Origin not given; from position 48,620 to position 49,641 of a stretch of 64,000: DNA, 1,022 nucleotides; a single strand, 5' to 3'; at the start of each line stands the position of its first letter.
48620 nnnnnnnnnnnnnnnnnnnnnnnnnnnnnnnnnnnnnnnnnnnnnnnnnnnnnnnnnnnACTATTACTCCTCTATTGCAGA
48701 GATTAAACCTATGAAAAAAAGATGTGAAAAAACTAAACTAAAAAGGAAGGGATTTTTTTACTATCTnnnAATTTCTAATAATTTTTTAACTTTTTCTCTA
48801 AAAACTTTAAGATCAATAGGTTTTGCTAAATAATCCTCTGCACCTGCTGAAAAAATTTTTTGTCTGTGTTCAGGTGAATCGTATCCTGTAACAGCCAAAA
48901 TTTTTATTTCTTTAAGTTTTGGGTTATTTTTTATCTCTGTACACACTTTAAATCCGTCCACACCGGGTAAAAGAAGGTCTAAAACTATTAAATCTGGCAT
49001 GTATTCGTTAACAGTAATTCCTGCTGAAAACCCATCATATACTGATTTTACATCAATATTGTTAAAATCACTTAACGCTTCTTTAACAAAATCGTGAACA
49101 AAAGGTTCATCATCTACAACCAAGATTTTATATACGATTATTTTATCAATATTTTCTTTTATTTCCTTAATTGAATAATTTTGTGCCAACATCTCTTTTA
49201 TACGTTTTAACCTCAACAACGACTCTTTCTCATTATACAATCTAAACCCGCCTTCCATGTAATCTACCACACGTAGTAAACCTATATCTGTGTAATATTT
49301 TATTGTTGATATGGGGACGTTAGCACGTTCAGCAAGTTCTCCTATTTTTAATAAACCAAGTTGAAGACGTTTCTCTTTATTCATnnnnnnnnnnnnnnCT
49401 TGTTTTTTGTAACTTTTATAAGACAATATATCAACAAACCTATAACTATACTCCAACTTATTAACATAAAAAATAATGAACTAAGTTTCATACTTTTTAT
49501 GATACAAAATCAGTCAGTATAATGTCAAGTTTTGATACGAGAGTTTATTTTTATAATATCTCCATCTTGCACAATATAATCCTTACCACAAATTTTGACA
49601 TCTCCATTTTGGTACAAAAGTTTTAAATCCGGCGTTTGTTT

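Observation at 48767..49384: Inverted-order one-component regulator: MerR-type HTH at the N-terminus, receiver domain at the C-terminus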

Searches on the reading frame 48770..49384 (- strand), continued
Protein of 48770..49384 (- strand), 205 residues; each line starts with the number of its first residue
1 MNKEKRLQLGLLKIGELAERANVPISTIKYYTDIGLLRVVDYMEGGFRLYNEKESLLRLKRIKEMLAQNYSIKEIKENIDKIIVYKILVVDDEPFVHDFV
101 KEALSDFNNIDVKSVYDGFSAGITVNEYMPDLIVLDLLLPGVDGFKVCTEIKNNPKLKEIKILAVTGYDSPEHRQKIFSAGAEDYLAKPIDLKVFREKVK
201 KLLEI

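Call 70: find_encoding_contigs(protein=P0115, flank=6000, max_places=1)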
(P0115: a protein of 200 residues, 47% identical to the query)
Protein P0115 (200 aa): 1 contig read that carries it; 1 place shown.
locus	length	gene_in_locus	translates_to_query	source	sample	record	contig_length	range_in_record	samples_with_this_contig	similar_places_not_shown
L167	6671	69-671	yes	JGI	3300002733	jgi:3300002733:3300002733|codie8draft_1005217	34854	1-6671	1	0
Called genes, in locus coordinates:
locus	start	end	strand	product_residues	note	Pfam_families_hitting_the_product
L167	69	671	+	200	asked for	PF00376:MerR, PF13411:MerR_1, PF00072:Response_reg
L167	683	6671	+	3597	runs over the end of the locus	PF10179:NDNF (faint), PF25788:Ig_Rha78A_N (faint), PF16655:PhoD_N (faint), PF16656:Pur_ac_phosph_N (weak), PF00041:fn3 (weak)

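Call 71: find_encoding_contigs(protein=P0083, flank=6000, max_places=1)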
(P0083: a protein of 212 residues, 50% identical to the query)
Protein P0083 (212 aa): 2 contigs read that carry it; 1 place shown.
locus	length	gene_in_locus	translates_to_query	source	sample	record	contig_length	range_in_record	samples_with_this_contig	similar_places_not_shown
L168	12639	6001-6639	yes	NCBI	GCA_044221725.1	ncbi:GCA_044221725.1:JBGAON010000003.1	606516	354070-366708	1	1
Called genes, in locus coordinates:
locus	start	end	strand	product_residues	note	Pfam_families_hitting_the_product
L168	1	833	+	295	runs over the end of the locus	PF00009:GTP_EFTU (faint), PF00350:Dynamin_N (faint), PF01926:MMR_HSR1, PF02421:FeoB_N, PF03193:RsgA_GTPase (faint), PF07650:KH_2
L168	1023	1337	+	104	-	PF00166:Cpn10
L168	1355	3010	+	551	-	PF00118:Cpn60_TCP1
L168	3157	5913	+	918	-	PF00133:tRNA-synt_1, PF01406:tRNA-synt_1e (faint), PF09334:tRNA-synt_1g, PF13603:tRNA-synt_1_2 (weak), PF09334:tRNA-synt_1g, PF08264:Anticodon_1, PF10458:Val_tRNA-synt_C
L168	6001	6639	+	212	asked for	PF00376:MerR, PF13411:MerR_1, PF00072:Response_reg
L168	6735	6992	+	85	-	PF02201:SWIB, PF26291:SWIB_eIF2D (weak)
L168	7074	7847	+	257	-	PF00106:adh_short, PF08659:KR, PF13561:adh_short_C2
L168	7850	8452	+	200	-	PF00990:GGDEF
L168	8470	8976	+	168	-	PF23892:Ig_CycH (weak)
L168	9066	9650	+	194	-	PF01726:LexA_DNA_bind, PF00717:Peptidase_S24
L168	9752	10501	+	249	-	-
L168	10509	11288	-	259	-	PF07691:PA14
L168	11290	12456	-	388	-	-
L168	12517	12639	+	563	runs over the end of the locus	-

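Call 73: search_solved_structures(query=A2, max_evalue=1e-28, show_alignments=5)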
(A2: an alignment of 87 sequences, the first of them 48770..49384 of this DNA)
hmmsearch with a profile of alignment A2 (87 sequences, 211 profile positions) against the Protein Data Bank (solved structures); distinct sequences matched with E-value up to 1e-28: 5.
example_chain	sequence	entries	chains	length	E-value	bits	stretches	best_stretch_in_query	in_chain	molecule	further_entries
9g85_A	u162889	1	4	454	3.3e-31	111.6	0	84-205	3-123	Response regulator PleD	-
2wb4_A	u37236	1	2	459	3.4e-31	111.6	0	84-205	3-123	DIGUANYLATE CYCLASE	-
9g86_A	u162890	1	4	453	4.3e-31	111.3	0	84-205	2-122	Response regulator PleD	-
1w25_A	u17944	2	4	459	4.5e-31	111.2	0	84-205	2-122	STALKED-CELL DIFFERENTIATION CONTROLLING PROTEIN | RESPONSE REGULATOR PLED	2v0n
3cnb_A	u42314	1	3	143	6.1e-29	104.2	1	84-207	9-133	DNA-binding response regulator, merR family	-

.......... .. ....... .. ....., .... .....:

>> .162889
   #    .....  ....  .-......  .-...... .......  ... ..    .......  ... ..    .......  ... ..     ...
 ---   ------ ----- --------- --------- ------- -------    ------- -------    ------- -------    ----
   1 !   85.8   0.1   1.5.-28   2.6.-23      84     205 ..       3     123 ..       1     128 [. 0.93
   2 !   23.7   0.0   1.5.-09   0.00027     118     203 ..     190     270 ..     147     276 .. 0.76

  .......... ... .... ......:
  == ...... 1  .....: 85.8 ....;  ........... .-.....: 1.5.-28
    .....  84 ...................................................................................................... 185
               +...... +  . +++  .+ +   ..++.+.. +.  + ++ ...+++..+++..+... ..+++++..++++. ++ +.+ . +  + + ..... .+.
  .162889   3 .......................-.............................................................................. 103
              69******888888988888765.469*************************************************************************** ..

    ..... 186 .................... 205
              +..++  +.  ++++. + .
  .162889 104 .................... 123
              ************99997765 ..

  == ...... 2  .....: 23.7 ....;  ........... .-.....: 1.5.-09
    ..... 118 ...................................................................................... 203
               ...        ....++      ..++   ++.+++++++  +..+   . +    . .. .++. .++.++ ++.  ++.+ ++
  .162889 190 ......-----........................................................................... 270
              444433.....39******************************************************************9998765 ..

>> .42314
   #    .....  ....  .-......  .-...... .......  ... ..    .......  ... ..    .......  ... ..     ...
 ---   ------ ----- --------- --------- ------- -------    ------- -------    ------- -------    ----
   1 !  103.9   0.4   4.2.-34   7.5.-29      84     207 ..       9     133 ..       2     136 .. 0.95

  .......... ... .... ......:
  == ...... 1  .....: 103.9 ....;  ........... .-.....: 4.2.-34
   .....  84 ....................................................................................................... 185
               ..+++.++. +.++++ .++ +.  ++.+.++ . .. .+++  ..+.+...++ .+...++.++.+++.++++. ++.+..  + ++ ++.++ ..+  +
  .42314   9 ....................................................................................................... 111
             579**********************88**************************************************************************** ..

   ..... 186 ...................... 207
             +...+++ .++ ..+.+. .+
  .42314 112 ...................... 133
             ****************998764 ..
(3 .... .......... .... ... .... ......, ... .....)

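Call 76: search_protein_families(library=pfam, proteins=[P0037, P0070], max_evalue=0.01)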
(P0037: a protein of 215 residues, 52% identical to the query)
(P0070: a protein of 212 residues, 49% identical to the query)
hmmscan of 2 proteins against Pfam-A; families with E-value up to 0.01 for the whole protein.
P0037 (215 aa): 3 families
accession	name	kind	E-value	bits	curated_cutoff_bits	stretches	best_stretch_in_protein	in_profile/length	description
PF00072.30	Response_reg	-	3e-23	82.5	30.2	1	91-208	2-111/111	Response regulator receiver domain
PF13411.12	MerR_1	-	2.3e-13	50.5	21.6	1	15-82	2-67/69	MerR HTH family regulatory protein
PF00376.29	MerR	-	1.2e-06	28.7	28.2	1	15-52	1-38/38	MerR family regulatory protein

P0070 (212 aa): 3 families
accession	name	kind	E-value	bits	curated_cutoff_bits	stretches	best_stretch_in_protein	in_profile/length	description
PF00072.30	Response_reg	-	8.9e-24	84.2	30.2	1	86-197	1-109/111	Response regulator receiver domain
PF13411.12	MerR_1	-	5.4e-13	49.3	21.6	1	11-79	2-68/69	MerR HTH family regulatory protein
PF00376.29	MerR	-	4.1e-12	46.2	28.2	1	11-48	1-38/38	MerR family regulatory protein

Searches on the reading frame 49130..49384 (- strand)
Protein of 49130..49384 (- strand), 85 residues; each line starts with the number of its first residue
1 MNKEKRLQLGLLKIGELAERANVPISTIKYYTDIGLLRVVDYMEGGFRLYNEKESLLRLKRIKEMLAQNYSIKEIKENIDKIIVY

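Call 41: search_solved_structures(query=window:49130-49384:-, max_evalue=1, show_alignments=3)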
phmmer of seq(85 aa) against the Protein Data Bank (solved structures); distinct sequences matched with E-value up to 1: 26.
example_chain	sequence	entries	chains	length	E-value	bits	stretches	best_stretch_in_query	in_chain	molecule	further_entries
4ua1_A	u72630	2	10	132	5.7e-07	33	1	13-77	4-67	Regulatory protein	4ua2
3hh0_A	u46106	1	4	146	1e-06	32.2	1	14-77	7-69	Transcriptional regulator, MerR family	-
5gpe_A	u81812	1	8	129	1.3e-06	31.8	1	12-78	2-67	Transcriptional regulator, MerR-family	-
1jbg_A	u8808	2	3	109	0.00017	25.1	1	14-80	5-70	transcription activator of multidrug-efflux transporter genes mta | transcription activator MtaN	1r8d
3gpv_A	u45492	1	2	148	0.0006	23.4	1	6-80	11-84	Transcriptional regulator, MerR family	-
5crl_A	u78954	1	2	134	0.00062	23.4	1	11-77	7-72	Mercuric resistance operon regulatory protein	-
3qao_A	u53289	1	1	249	0.00096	22.8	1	12-80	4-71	MerR-like transcriptional regulator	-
6jgf_A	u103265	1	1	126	0.0043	20.7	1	12-76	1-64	CadR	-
6jgv_A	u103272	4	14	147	0.0063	20.2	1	12-76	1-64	CadR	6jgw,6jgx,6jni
6jyw_A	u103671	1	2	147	0.0063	20.2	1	12-76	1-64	CadR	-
2vz4_A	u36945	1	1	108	0.0081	19.8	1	13-67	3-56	HTH-TYPE TRANSCRIPTIONAL ACTIVATOR TIPA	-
3gp4_A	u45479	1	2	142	0.017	18.7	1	12-59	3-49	Transcriptional regulator, MerR family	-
7tea_B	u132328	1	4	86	0.019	18.6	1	13-79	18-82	Glutamine synthetase repressor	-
7tec_A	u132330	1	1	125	0.022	18.4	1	3-77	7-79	HTH-type transcriptional regulator GlnR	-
3iao_A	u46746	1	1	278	0.023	18.4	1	13-77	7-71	Multidrug-efflux transporter 1 regulator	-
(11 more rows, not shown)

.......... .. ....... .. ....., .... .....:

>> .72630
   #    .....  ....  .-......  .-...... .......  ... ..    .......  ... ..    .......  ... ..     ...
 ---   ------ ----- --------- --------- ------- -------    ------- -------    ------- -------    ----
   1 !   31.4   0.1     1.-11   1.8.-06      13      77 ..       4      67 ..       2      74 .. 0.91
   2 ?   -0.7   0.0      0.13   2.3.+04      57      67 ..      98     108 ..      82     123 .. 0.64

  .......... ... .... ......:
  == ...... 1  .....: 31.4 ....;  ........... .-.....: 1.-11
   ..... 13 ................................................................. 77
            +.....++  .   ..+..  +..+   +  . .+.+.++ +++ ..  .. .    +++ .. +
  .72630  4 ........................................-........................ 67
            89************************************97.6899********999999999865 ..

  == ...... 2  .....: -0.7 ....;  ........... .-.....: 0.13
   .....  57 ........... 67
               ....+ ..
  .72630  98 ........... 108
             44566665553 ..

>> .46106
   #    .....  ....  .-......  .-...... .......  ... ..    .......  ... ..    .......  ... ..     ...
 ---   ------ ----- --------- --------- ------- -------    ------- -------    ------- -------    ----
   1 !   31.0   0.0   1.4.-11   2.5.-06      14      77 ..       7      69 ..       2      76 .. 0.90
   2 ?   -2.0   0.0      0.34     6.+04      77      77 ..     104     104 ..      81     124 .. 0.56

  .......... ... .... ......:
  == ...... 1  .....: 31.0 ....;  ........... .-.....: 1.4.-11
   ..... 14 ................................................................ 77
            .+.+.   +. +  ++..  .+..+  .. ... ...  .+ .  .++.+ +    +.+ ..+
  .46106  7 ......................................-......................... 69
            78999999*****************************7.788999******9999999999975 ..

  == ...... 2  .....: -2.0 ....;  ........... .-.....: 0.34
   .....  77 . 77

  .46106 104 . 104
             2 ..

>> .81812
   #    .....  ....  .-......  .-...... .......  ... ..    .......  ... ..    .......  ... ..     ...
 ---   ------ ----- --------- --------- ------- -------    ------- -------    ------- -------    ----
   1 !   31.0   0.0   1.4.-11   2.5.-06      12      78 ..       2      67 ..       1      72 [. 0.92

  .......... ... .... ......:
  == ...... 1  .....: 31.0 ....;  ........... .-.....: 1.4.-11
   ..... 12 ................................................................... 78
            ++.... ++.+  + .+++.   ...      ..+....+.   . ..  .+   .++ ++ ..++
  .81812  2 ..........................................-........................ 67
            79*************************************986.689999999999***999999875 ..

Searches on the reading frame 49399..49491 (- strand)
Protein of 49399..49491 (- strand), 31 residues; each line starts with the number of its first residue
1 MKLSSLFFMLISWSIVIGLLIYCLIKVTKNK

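Call 39: search_protein_families(library=pfam, proteins=[window:49399-49491:-], max_evalue=10)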
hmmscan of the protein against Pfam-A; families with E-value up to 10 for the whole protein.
seq(31 aa): 1 family
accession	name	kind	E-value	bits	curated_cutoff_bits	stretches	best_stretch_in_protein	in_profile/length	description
PF00430.23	ATP-synt_B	-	0.14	12.7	28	1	6-30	2-26/132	ATP synthase B/B' CF(0)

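Call 40: search_protein_families(library=ncbifam, proteins=[window:49399-49491:-], max_evalue=10)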
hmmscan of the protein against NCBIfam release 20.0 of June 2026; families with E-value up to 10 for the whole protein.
seq(31 aa): 1 family
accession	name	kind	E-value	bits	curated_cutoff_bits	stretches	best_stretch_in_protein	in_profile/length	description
NF033493.0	MetS_like_NSS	subfamily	0.0053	16.4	25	1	1-29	1-29/30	MetS family NSS transporter small subunit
